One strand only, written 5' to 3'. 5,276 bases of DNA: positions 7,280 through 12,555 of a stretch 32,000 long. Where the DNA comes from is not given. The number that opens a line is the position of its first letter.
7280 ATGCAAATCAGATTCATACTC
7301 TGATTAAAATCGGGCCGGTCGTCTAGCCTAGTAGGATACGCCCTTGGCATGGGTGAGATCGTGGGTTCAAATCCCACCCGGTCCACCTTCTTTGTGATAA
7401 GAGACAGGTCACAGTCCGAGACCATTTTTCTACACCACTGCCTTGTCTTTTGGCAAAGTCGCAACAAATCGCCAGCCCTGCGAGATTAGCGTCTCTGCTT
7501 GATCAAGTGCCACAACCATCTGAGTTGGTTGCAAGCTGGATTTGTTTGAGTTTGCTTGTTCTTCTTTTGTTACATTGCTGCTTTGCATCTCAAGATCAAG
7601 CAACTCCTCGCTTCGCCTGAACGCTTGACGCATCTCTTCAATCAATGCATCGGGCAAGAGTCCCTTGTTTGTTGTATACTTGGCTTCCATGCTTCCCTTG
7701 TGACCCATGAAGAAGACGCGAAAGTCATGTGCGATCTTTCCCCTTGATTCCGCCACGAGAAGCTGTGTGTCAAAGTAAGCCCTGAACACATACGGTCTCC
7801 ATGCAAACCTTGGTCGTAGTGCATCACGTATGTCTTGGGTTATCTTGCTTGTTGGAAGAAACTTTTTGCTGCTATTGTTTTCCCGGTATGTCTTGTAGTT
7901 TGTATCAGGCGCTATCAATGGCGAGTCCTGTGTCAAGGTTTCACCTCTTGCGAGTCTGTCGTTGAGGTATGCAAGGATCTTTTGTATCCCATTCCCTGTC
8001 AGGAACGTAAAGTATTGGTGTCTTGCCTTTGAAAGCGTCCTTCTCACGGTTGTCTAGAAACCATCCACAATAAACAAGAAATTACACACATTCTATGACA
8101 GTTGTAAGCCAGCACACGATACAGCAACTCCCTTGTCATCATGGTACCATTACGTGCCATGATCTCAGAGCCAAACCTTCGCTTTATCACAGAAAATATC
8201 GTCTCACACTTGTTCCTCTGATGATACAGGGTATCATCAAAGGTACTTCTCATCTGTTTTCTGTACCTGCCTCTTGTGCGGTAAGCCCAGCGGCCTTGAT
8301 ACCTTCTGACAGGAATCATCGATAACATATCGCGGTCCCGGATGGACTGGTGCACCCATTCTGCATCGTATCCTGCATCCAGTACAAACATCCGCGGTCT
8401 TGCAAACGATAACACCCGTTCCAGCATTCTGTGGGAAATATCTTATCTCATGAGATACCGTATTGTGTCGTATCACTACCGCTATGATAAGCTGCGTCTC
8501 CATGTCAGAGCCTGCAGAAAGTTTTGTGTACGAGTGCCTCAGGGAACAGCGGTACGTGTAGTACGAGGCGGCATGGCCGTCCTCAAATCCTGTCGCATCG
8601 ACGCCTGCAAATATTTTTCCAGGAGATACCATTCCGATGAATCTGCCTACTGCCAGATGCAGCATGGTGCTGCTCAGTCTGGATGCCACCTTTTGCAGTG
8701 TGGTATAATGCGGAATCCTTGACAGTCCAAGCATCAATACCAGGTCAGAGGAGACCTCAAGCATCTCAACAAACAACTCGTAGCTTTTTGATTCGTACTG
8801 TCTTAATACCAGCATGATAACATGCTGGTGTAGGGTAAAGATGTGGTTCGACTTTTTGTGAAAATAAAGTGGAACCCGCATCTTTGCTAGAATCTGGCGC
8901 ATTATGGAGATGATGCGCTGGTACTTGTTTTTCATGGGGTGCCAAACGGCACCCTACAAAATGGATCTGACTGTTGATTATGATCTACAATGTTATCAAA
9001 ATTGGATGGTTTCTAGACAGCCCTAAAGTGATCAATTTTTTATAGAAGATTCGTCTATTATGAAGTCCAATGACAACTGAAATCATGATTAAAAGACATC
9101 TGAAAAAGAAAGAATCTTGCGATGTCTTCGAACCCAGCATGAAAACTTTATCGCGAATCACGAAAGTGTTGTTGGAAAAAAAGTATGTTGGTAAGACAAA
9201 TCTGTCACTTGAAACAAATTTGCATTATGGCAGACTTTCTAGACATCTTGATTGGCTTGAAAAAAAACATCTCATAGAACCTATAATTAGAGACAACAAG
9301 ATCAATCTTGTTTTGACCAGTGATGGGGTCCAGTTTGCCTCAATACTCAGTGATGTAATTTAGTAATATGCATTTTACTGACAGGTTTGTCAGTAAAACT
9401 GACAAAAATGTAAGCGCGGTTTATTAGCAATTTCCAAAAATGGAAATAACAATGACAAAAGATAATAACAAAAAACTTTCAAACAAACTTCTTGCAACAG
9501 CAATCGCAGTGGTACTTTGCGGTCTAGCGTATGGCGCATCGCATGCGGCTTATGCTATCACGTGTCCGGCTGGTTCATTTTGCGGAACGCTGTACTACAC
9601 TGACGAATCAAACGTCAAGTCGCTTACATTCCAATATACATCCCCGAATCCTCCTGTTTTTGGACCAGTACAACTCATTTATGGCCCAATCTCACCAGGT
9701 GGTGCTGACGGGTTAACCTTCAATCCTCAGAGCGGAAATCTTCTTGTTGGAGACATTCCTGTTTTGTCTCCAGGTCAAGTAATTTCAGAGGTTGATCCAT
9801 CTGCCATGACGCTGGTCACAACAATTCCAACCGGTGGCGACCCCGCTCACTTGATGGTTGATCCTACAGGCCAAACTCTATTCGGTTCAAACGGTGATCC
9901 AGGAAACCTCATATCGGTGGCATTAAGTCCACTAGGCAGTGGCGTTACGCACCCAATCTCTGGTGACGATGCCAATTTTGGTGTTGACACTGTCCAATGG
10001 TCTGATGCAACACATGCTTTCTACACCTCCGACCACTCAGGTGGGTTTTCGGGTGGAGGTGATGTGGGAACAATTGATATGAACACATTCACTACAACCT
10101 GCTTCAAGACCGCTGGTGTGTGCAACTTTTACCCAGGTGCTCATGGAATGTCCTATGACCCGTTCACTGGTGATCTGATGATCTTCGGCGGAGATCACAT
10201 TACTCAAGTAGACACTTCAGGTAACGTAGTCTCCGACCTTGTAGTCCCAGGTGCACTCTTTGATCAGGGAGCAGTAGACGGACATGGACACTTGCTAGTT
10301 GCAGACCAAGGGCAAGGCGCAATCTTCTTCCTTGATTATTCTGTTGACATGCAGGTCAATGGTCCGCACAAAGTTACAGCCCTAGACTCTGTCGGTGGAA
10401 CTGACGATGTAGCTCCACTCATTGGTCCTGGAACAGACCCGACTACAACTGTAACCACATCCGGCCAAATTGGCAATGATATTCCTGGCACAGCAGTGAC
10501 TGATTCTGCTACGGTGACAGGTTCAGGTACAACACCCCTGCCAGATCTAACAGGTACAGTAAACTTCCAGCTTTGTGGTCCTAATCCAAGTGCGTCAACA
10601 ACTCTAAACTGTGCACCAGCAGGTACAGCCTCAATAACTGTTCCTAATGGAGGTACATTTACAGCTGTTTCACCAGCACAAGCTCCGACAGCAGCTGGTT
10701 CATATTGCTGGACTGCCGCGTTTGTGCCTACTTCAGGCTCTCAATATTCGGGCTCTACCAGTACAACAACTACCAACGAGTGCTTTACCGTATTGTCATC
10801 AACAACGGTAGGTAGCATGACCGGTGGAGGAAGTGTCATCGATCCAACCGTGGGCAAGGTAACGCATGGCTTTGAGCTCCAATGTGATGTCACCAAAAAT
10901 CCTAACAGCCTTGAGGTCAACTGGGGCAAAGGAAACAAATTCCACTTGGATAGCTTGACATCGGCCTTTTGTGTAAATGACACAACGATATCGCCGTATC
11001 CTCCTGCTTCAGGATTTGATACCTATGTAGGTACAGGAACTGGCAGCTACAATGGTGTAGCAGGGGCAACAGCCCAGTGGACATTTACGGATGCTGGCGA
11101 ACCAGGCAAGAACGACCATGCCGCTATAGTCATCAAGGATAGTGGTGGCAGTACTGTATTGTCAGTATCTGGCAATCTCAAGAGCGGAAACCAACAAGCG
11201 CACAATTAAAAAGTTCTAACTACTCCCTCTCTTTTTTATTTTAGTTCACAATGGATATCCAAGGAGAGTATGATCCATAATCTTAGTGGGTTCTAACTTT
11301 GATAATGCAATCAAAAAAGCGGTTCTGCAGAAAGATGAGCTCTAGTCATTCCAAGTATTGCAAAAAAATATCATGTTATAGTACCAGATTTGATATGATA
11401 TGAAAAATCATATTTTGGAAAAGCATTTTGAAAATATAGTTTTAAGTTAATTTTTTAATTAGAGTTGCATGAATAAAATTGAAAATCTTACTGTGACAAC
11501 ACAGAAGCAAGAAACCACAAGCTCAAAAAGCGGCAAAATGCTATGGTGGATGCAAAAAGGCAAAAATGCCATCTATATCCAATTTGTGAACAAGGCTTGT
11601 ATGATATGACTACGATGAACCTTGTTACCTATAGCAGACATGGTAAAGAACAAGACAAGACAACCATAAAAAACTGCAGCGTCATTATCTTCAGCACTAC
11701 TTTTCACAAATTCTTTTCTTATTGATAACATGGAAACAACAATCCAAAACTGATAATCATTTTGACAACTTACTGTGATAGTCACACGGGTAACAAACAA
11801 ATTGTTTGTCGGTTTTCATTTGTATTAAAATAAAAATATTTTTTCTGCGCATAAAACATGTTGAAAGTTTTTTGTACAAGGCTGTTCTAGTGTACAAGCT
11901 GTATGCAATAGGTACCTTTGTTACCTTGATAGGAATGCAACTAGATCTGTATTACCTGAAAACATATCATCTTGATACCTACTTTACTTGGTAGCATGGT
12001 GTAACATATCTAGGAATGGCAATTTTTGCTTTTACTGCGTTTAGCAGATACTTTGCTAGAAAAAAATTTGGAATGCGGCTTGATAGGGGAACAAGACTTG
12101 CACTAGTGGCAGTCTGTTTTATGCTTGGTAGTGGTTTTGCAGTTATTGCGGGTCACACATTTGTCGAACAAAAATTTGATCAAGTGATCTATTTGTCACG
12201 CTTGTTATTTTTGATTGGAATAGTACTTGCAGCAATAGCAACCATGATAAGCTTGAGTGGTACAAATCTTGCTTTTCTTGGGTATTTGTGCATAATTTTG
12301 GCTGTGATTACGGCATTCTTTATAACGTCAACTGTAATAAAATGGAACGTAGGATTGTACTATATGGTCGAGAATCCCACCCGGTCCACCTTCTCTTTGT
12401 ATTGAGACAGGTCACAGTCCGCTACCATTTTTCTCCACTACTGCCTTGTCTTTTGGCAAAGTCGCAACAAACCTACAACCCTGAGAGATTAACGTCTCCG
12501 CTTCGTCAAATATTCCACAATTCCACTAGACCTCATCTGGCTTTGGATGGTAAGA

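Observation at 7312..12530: tRNA-Ala(GGC) is an integration hotspot: an exact 22-bp repeat of the tRNA 3' end plus a second decayed integrase 3' end bracket a ~5 kb GC-rich island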

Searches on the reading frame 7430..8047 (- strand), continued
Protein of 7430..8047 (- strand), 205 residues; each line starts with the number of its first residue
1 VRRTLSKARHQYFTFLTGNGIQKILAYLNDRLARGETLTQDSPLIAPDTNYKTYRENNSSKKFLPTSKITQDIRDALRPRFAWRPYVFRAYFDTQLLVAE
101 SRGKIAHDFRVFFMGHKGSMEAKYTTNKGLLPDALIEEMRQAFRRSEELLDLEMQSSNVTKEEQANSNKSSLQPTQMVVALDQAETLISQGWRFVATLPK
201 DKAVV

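Call 77: search_solved_structures(query=A6, max_evalue=10, show_alignments=1)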
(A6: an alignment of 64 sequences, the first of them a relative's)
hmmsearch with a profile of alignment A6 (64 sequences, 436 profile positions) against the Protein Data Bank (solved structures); distinct sequences matched with E-value up to 10: 7.
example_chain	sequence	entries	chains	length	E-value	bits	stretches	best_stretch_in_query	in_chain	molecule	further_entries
4a8e_A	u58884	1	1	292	6.7e-10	41.6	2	52-161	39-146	PROBABLE TYROSINE RECOMBINASE XERC-LIKE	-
5hxy_A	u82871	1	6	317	1.6e-05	27.1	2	22-161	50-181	Tyrosine recombinase XerA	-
6jw0_A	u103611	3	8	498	0.0012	21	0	29-71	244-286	TAL effector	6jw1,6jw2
3ugm_A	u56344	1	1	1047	0.0027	19.8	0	33-74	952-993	TAL effector AvrBs3/PthA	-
5vfz_A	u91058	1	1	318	0.0083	18.2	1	122-160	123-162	Gp33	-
2a3v_A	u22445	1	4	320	0.074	15.1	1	65-151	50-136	site-specific recombinase IntI4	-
6hlk_A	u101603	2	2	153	0.13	14.3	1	337-407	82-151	Redirecting phage packaging protein C (RppC)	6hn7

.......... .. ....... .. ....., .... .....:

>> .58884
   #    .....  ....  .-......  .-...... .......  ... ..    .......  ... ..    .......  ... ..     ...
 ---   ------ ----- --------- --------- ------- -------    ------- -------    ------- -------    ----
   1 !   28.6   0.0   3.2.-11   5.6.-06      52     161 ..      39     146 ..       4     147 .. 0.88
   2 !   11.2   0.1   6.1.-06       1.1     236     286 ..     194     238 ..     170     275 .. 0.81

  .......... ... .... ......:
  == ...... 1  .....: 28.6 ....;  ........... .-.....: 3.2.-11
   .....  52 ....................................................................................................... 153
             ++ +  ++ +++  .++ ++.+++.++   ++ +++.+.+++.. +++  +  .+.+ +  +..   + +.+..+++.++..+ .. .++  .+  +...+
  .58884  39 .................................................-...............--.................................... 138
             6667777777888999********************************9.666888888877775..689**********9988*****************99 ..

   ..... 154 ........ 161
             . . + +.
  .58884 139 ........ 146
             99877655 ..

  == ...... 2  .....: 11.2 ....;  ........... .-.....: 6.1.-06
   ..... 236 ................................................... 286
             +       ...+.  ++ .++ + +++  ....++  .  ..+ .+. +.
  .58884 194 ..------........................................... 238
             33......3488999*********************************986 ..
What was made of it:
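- On Tyrosine recombinase superfamily (Pfam PF00589 clan): The profile of the 64 hits XerA 4a8e at E 6.7e-10 and 5hxy at E 1.6e-5 (call 77).
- Closest known: XerA / XerC / XerD tyrosine recombinases. Same: The family profile hits XerA at E 6.7e-10 (call 77).
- The family profile hits XerA structures 4a8e (E 6.7e-10) and 5hxy (E 1.6e-5) (call 77).
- Tried and rejected: Only the broader profile A6 worked (call 77).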

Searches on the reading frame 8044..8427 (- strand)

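Call 8: search_protein_families(library=pfam, proteins=[window:8044-8427:-], max_evalue=0.01)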
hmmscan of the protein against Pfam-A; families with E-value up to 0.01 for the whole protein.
window:8044-8427:- (127 aa): 1 family
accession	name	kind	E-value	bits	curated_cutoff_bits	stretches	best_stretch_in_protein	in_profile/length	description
PF01609.27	DDE_Tnp_1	-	2e-09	37.9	23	1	10-110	76-200/200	Transposase DDE domain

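Call 13: search_protein_families(library=ncbifam, proteins=[window:8044-8427:-], max_evalue=0.1)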
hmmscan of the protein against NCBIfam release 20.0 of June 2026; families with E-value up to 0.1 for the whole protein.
window:8044-8427:- (127 aa): 6 families
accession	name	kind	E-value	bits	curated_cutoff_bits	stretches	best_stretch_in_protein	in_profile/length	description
NF033579.1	transpos_IS5_2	equivalog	9.3e-21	74.5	140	1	12-111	183-288/289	IS5 family transposase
NF033551.1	transpos_IS1182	equivalog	1e-07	31.3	270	1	52-115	422-487/488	IS1182 family transposase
NF033580.1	transpos_IS5_3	equivalog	7e-06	25.8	110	1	9-83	169-230/258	IS5 family transposase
NF033581.1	transpos_IS5_4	equivalog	2.7e-05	23.7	140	1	16-96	197-269/285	IS5 family transposase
NF033520.1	transpos_IS982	equivalog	0.00024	20.8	130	1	55-110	181-241/243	IS982 family transposase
NF033593.1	transpos_ISNCY_1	equivalog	0.00036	19.3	325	1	10-113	344-442/444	ISNCY family transposase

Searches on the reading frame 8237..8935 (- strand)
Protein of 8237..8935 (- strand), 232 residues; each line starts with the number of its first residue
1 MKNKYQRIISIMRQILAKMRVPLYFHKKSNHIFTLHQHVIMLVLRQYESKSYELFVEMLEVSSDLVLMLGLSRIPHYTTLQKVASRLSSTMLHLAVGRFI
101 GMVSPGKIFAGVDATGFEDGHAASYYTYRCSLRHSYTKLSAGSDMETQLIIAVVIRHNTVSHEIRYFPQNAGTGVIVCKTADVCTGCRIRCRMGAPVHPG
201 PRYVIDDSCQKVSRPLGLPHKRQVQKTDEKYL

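Call 8: search_protein_families(library=pfam, proteins=[window:8237-8935:-], max_evalue=0.01)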
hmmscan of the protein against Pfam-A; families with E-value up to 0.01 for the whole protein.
window:8237-8935:- (232 aa): 0 families

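Call 13: search_protein_families(library=ncbifam, proteins=[window:8237-8935:-], max_evalue=0.1)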
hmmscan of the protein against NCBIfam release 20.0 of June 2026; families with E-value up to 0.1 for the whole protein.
window:8237-8935:- (232 aa): 2 families
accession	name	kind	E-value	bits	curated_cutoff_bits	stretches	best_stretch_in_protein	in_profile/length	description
NF033579.1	transpos_IS5_2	equivalog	7.3e-15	55.2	140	1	11-161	20-164/289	IS5 family transposase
NF033593.1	transpos_ISNCY_1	equivalog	0.008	14.9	325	1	11-93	32-112/444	ISNCY family transposase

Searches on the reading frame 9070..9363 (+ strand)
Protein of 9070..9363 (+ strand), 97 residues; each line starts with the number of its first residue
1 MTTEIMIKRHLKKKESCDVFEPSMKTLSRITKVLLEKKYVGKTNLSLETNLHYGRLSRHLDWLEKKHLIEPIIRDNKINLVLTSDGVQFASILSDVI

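Call 8: search_protein_families(library=pfam, proteins=[window:9070-9363:+], max_evalue=0.01)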
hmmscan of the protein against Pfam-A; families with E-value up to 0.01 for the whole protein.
window:9070-9363:+ (97 aa): 1 family
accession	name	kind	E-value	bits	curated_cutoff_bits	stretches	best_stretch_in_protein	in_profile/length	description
PF14947.12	HTH_45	-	2.9e-06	27.6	25.5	1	37-95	17-71/77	Winged helix-turn-helix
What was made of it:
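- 9070..9363 (+): Winged-helix protein of 97 aa, cargo or regulator. PF14947 HTH_45, E 2.9e-6 (call 8).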

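Call 12: search_protein_families(library=phrogs, proteins=[window:9070-9363:+], max_evalue=0.1)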
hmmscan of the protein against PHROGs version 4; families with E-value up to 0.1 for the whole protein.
window:9070-9363:+ (97 aa): 3 families
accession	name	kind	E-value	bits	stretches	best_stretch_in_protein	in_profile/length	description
phrog_30992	-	unknown function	0.0079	17.3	1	30-79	3-52/78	-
phrog_436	-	unknown function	0.053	13.8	1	55-91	55-92/125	-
phrog_4278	-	unknown function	0.055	14.3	0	48-90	59-104/127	-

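Call 13: search_protein_families(library=ncbifam, proteins=[window:9070-9363:+], max_evalue=0.1)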
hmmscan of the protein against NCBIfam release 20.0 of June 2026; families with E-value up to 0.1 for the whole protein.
window:9070-9363:+ (97 aa): 2 families
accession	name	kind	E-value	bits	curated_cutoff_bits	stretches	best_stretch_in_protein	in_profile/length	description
NF053610.1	Sso10a_fam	subfamily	7.7e-06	25.9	60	1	37-89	16-63/64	Sso10a family chromatin protein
NF033788.1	HTH_metalloreg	subfamily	0.093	12.5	55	0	29-70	15-56/77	metalloregulator ArsR/SmtB family transcription factor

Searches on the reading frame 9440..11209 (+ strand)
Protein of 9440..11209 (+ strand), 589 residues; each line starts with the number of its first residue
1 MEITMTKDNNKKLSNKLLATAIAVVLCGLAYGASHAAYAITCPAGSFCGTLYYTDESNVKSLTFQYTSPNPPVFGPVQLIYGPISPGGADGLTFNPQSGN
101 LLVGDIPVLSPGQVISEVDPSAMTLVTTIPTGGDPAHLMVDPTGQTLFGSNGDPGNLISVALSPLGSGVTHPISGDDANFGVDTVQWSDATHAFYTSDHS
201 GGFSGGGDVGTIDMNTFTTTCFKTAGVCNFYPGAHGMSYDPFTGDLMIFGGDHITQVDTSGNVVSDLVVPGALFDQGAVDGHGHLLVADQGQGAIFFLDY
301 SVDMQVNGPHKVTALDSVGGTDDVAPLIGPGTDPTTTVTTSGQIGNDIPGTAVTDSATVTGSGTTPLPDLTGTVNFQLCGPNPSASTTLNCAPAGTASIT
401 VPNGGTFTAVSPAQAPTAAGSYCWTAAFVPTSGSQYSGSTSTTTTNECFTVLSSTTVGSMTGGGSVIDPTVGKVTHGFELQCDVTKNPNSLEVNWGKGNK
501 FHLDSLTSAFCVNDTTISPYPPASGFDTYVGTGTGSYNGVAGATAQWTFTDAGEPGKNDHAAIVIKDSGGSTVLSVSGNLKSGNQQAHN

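Call 8: search_protein_families(library=pfam, proteins=[window:9440-11209:+], max_evalue=0.01)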
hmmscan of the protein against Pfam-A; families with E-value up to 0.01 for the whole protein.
window:9440-11209:+ (589 aa): 0 families

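Call 12: search_protein_families(library=phrogs, proteins=[window:9440-11209:+], max_evalue=0.1)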
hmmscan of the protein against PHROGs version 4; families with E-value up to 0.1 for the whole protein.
window:9440-11209:+ (589 aa): 0 families

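Call 13: search_protein_families(library=ncbifam, proteins=[window:9440-11209:+], max_evalue=0.1)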
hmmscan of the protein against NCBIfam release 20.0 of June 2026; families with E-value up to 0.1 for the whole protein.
window:9440-11209:+ (589 aa): 2 families
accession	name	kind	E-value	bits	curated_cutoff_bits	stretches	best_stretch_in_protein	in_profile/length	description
NF041523.1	post_COAP_1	domain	1.9e-08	34.7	40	1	460-589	2-115/115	post-COAP-1 domain-containing protein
TIGR03866.1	PQQ_ABC_repeats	subfamily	0.025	13.6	287.3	1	112-155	62-105/310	PQQ-dependent catabolism-associated beta-propeller protein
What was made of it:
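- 9440..11209 (+): Predicted secreted protein of 589 aa with a hydrophobic N-terminal segment, G+C 0.48. Cargo. Weak NF041523 post-COAP-1 C-terminal domain, below the curated cut-off (call 13).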

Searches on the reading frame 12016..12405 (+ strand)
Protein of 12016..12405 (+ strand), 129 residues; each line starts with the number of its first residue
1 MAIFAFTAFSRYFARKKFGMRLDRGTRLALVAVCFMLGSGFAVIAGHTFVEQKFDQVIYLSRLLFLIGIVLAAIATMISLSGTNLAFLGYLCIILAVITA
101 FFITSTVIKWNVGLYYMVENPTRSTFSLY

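Call 8: search_protein_families(library=pfam, proteins=[window:12016-12405:+], max_evalue=0.01)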
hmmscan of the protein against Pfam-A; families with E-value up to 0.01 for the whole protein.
window:12016-12405:+ (129 aa): 2 families
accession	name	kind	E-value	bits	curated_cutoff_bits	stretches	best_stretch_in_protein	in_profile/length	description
PF13564.11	DoxX_2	-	0.0037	17.8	26.3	1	29-103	3-80/103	DoxX-like family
PF14015.11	DUF4231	-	0.0058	17.5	24.7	1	50-102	6-58/103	Protein of unknown function (DUF4231)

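Call 12: search_protein_families(library=phrogs, proteins=[window:12016-12405:+], max_evalue=0.1)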
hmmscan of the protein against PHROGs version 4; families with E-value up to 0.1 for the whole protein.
window:12016-12405:+ (129 aa): 0 families

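Call 13: search_protein_families(library=ncbifam, proteins=[window:12016-12405:+], max_evalue=0.1)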
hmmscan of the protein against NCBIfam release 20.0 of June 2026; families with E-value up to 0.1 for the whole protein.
window:12016-12405:+ (129 aa): 0 families

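Call 51: find_homologous_proteins(query=window:12016-12405:+, max_evalue=0.001)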
Query window:12016-12405:+ (129 aa): 1 proteins with E <= 0.001 among 58 candidates.
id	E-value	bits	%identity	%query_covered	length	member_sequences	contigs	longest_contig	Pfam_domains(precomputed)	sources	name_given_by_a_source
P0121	2.8e-74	265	100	100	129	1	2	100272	-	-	-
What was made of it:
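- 12016..12405 (+): ORFan membrane-like ORF of 129 aa that runs into the middle att core. It may not be a real gene. The only hit among 5.8 billion proteins is itself (call 51).
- Tried and rejected: That used one capped search for no context (call 51).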
